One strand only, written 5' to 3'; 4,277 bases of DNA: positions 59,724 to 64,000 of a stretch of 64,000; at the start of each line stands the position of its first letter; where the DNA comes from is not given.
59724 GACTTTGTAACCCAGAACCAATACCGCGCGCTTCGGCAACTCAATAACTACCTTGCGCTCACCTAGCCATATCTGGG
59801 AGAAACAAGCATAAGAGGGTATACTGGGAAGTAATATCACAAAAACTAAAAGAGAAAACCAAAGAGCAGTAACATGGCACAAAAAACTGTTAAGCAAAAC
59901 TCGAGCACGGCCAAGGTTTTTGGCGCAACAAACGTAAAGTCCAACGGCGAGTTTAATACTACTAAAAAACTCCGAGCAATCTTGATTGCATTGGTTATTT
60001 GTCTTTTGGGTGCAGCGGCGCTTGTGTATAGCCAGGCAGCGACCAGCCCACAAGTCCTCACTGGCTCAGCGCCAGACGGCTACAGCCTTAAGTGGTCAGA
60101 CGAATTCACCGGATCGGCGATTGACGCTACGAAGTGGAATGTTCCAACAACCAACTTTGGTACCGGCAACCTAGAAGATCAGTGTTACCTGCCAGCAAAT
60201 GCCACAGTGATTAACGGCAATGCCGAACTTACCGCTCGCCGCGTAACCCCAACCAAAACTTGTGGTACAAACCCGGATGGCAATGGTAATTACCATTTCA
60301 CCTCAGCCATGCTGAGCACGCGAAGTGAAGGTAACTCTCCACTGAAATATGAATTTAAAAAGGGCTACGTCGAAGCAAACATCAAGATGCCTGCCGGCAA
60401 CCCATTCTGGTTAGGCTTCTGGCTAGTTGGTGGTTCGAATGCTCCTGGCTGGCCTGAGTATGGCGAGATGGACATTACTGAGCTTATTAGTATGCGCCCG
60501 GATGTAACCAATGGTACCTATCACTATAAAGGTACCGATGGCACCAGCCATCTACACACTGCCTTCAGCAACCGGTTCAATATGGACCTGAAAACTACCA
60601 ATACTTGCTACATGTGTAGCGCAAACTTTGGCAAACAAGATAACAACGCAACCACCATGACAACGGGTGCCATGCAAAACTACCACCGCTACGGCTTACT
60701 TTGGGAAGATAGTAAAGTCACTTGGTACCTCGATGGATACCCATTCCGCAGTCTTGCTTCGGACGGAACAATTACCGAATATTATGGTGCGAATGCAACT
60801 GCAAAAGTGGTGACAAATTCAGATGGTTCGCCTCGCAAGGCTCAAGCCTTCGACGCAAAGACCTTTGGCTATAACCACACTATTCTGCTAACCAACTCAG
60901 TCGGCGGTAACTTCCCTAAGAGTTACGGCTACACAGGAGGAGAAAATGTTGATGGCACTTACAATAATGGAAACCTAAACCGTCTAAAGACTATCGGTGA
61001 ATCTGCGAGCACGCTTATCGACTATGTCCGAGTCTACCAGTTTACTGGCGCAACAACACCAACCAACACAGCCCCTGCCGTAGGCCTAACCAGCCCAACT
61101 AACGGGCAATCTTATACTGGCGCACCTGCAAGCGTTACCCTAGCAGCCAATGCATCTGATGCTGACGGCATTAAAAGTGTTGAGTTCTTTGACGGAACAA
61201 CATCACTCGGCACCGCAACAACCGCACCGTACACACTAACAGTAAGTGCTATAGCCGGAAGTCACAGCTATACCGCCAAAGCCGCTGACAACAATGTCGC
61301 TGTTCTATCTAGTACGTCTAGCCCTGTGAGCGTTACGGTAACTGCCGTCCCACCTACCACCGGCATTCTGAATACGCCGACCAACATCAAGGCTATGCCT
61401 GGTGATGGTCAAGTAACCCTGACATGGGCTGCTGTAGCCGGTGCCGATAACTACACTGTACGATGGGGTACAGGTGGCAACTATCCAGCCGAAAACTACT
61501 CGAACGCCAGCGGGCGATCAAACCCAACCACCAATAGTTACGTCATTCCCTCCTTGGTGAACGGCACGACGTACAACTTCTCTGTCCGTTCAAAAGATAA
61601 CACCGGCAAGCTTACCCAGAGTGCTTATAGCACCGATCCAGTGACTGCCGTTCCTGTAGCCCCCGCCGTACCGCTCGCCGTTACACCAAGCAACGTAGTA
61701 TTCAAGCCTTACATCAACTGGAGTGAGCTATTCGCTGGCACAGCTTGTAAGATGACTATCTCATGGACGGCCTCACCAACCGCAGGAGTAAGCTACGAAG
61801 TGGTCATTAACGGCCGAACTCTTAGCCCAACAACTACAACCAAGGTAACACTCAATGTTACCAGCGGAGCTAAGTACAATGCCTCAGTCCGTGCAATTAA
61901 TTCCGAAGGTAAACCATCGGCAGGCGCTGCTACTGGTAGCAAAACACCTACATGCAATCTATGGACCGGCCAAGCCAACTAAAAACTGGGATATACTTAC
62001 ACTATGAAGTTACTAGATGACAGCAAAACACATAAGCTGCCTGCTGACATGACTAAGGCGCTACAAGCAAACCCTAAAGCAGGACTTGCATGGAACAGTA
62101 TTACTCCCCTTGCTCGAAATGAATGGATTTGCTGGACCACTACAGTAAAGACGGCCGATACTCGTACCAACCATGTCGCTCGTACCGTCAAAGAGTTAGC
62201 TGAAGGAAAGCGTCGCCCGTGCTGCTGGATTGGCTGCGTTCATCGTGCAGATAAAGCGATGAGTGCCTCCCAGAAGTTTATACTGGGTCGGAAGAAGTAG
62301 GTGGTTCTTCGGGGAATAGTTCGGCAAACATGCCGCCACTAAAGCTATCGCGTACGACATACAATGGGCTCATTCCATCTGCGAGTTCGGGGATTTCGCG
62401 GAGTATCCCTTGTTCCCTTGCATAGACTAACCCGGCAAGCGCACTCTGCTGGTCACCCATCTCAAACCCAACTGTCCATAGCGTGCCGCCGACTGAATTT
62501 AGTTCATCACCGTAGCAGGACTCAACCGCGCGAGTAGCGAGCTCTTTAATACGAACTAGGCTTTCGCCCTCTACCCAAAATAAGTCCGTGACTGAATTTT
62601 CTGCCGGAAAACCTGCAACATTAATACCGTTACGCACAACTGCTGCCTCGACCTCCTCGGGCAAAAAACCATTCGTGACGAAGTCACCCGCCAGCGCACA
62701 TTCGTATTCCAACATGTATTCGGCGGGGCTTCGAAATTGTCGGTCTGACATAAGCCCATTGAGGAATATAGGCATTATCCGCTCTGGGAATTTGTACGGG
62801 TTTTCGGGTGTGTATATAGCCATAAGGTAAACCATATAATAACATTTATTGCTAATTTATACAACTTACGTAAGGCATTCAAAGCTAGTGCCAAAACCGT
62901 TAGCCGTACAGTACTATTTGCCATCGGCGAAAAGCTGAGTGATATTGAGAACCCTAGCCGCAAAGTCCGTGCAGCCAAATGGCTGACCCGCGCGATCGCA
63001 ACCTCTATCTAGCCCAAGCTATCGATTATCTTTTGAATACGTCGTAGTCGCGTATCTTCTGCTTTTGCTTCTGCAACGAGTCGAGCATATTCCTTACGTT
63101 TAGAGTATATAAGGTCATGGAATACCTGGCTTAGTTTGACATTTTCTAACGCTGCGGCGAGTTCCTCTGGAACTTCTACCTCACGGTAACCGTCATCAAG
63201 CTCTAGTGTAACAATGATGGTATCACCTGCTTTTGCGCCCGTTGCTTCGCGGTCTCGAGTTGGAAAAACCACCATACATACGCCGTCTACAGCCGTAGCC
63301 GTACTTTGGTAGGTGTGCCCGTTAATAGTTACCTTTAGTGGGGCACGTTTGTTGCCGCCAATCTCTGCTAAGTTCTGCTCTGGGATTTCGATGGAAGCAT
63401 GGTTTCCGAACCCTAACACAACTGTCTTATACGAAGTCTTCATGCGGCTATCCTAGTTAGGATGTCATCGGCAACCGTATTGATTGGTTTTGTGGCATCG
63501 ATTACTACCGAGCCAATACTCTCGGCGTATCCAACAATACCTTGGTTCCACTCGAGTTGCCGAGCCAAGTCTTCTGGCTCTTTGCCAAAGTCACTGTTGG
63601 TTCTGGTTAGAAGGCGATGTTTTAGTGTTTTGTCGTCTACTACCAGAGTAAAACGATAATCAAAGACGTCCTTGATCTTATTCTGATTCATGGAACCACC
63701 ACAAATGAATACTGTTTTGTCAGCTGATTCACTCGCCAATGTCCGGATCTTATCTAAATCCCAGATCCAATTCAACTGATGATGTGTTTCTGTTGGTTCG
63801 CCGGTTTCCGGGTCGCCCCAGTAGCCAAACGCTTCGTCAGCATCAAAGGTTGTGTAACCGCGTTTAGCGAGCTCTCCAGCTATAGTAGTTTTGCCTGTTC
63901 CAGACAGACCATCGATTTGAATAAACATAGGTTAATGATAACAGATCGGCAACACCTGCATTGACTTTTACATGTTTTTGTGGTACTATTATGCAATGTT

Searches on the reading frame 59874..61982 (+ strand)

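Call 53: search_protein_families(library=pfam, proteins=[window:59874-61982:+], max_evalue=0.0001)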
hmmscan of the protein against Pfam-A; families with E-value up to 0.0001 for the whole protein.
window:59874-61982:+ (702 aa): 3 families
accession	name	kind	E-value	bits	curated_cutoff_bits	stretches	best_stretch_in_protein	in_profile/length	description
PF17957.7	Big_7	-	1.9e-15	57.7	24.1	1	401-468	1-70/70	Bacterial Ig domain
PF00722.28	Glyco_hydro_16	-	5.1e-13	49.3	22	1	149-306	30-147/175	Glycosyl hydrolases family 16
PF00041.27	fn3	-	4.7e-10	40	25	1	501-586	2-81/84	Fibronectin type III domain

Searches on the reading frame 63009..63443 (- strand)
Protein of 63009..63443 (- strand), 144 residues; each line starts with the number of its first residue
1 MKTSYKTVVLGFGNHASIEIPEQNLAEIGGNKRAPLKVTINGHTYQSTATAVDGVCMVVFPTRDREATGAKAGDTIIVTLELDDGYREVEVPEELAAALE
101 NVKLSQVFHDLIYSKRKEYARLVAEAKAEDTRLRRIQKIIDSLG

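Call 53: search_protein_families(library=pfam, proteins=[window:63009-63443:-], max_evalue=0.0001)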
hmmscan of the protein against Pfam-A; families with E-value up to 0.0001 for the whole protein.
window:63009-63443:- (144 aa): 2 families
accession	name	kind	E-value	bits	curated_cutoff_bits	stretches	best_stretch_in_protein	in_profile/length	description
PF13376.11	OmdA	-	1.4e-13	51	25.6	1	88-143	1-57/60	Bacteriocin-protection, YdeI or OmpD-Associated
PF08922.17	DUF1905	-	5.9e-08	33.1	24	1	16-80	15-81/81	Domain of unknown function (DUF1905)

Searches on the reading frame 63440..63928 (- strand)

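Call 53: search_protein_families(library=pfam, proteins=[window:63440-63928:-], max_evalue=0.0001)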
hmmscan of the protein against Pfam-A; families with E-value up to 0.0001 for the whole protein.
window:63440-63928:- (162 aa): 1 family
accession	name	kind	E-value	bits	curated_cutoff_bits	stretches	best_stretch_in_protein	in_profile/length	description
PF13238.12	AAA_18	-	2.2e-08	35.1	29.4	1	3-117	1-119/128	AAA domain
